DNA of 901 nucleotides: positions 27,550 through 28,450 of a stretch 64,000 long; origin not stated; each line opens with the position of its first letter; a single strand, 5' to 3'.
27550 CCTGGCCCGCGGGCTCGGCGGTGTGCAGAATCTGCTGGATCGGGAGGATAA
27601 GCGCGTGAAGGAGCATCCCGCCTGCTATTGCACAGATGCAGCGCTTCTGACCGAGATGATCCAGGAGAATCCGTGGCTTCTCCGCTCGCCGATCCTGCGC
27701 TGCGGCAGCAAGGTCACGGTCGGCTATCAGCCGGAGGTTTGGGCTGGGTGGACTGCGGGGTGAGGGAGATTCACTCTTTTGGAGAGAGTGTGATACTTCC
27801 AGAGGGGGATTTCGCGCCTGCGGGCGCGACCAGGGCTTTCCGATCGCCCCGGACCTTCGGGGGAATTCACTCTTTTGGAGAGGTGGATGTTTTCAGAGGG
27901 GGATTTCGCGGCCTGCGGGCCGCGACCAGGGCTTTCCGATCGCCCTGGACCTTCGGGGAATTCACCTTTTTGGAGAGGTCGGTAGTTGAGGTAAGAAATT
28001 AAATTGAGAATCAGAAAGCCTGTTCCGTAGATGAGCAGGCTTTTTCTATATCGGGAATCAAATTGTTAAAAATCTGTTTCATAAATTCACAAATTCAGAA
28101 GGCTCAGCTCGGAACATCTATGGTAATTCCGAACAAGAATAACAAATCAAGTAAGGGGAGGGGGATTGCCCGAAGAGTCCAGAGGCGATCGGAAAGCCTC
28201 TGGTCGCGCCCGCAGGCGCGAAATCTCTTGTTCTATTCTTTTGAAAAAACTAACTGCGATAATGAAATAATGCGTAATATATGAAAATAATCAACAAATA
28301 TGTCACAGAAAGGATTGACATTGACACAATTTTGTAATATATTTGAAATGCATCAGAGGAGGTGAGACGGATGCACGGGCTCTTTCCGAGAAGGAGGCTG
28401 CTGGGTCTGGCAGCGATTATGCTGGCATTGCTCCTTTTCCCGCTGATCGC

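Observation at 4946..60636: Fifteen copies of a conserved ~57-nt double-hairpin repeat (RPT-A), all outside coding regions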

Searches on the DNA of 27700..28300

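Call 13: search_rna_families(source=window, start=27700, end=28300, threshold=evalue, max_evalue=10, show_alignments=3)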
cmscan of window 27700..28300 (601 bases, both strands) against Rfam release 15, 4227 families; matches with E-value up to 10: 9.
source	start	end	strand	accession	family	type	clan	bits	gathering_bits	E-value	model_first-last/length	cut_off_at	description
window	27993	28048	+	RF00116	C0465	Gene; sRNA;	-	25.7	40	0.022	1-78/78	no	C0465 RNA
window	27985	28046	+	RF02495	ohsC_RNA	Gene; antitoxin;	-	22.9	50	0.48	1-77/77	no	Oppression of Hydrophobic ORF by sRNA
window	28013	28045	+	RF00506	Thr_leader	Cis-reg; leader;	-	19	55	0.49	82-114/118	no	Threonine operon leader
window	28204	28226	-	RF02240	Xoo1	Gene; sRNA;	-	17.6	70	1.9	73-95/95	no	Xanthomonadaceae sRNA Xoo1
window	28012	28046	+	RF03208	mir-1781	Gene; miRNA;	-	16.8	68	2.6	1-86/86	no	mir-1781 microRNA precursor family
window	28013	28045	-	RF00506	Thr_leader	Cis-reg; leader;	-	16.1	55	2.4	82-114/118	no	Threonine operon leader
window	27730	27758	+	RF02146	MEG8_2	Gene; lncRNA;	-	15.3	45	8.2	83-111/111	no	Maternally expressed 8 exon 2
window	27735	27888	+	RF02204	WT1-AS_2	Gene; lncRNA;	-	13.6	45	3.4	1-137/137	no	WT1 antisense RNA conserved region 2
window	28014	28046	-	RF02051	STnc450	Gene; sRNA;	-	13.1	37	7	17-50/57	no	Enterobacterial sRNA STnc450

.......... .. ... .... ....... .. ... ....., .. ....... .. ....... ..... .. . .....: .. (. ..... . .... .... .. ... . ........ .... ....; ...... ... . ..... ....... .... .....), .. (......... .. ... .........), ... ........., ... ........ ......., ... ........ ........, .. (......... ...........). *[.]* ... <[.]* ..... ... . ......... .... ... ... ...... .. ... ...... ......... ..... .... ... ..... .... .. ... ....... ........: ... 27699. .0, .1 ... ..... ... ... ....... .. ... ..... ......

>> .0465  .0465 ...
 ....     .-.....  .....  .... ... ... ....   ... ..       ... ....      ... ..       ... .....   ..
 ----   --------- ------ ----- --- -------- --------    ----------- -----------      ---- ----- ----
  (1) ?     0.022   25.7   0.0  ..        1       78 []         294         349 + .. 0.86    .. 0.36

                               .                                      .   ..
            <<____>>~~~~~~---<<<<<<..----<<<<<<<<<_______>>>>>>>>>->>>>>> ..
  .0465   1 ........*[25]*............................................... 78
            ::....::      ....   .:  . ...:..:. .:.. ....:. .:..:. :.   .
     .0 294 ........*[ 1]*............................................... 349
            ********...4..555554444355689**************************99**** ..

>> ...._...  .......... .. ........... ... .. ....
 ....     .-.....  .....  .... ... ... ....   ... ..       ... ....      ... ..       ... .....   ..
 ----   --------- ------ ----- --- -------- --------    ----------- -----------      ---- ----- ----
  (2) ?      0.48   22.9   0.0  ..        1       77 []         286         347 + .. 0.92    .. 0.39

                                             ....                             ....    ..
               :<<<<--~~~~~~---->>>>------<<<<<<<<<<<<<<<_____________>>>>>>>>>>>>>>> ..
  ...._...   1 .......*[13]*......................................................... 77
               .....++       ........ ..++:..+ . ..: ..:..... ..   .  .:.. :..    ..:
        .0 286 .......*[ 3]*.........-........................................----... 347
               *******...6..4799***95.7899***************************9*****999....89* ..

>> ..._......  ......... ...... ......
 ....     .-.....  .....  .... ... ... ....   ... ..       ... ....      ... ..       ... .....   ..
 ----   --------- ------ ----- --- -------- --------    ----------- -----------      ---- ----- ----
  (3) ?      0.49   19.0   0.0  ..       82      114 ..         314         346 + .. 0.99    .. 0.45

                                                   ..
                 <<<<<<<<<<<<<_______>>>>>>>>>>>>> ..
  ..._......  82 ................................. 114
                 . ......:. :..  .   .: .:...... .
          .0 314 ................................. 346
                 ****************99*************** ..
